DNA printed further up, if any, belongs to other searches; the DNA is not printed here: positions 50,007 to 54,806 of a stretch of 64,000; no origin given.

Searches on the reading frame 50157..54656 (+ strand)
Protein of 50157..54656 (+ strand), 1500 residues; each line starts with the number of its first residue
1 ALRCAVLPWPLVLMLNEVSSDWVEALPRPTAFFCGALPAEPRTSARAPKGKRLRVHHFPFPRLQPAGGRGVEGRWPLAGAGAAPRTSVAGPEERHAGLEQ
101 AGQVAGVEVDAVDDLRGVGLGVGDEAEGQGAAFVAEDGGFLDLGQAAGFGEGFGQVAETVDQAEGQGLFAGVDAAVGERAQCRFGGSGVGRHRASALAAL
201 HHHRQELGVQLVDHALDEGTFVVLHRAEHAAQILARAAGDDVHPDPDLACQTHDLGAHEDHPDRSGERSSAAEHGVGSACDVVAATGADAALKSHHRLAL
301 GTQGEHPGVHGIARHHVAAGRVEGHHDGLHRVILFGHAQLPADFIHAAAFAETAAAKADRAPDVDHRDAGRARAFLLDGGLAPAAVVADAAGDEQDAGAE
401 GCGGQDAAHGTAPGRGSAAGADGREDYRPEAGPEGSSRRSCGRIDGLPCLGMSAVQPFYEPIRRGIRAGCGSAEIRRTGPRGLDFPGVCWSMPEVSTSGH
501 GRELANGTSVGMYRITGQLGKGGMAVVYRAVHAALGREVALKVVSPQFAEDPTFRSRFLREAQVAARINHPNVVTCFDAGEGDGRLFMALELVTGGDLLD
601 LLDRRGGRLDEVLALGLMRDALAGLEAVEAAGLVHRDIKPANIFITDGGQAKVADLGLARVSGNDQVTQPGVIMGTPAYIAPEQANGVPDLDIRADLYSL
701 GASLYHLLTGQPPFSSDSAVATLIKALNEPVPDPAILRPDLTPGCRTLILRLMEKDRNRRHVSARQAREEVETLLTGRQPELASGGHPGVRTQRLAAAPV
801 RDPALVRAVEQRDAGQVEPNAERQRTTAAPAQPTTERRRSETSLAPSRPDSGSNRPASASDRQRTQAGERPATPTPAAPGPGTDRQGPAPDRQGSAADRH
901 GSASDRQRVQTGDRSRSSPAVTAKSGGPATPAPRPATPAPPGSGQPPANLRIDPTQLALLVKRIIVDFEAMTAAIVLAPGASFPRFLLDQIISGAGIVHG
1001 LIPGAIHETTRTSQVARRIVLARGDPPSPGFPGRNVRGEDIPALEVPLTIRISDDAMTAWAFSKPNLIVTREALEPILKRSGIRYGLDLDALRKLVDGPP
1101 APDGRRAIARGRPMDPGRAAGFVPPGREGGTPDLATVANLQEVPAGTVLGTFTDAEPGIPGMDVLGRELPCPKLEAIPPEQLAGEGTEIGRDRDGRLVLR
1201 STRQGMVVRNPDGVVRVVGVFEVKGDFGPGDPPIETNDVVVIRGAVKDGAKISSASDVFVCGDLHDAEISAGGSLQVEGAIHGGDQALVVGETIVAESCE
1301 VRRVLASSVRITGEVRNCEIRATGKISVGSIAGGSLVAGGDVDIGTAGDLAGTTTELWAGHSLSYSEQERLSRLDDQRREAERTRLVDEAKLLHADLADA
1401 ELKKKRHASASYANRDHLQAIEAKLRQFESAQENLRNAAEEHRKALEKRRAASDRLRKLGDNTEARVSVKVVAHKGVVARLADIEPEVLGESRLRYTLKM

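Call 78: search_protein_families(library=pfam, proteins=[window:50157-54656:+], max_evalue=0.00001)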
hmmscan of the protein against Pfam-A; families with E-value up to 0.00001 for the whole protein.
window:50157-54656:+ (1500 aa): 4 families
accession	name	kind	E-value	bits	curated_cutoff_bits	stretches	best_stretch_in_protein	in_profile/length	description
PF00069.31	Pkinase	-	6.8e-45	154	31.7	1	513-767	1-257/263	Protein kinase domain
PF07714.23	PK_Tyr_Ser-Thr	-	7.9e-26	91.3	23.1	1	516-718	4-209/258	Protein tyrosine and serine/threonine kinase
PF03961.19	FapA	-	4.3e-24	86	31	1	1222-1483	4-251/272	Flagellar Assembly Protein A beta solenoid domain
PF20250.3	FapA_N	-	1.2e-21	77.3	27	1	1049-1209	2-175/178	Flagellar Assembly Protein A N-terminal region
